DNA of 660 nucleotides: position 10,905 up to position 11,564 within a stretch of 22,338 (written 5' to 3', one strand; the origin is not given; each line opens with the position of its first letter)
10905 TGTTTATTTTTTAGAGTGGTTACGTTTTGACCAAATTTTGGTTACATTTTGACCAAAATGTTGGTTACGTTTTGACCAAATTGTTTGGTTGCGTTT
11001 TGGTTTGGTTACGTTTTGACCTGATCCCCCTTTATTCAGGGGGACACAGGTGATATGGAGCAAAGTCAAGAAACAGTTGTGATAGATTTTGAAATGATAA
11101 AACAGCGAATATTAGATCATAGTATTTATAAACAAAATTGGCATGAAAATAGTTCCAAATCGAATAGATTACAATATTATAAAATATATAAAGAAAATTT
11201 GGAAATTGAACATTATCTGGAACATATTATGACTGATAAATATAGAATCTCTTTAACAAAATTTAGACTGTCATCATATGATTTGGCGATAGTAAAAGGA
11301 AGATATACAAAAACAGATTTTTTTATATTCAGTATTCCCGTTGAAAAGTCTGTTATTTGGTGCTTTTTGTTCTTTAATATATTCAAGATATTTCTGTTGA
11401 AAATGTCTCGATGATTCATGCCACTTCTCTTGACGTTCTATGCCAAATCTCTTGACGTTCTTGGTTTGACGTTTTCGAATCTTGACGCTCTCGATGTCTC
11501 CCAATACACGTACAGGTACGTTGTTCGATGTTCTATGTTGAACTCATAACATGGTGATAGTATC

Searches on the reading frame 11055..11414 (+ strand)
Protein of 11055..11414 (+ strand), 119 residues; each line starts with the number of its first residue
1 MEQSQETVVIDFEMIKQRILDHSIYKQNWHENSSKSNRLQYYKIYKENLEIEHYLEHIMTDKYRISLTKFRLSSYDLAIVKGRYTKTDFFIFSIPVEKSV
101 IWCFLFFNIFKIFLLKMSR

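Call 10: search_protein_families(library=pfam, proteins=[window:11055-11414:+], max_evalue=1)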
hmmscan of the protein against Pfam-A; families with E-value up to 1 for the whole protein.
window:11055-11414:+ (119 aa): 0 families

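Call 45: find_encoding_contigs(protein=window:11055-11414:+, flank=1000, max_places=3)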
Protein window:11055-11414:+ (119 aa): no gene with exactly this product is on record in the collection.
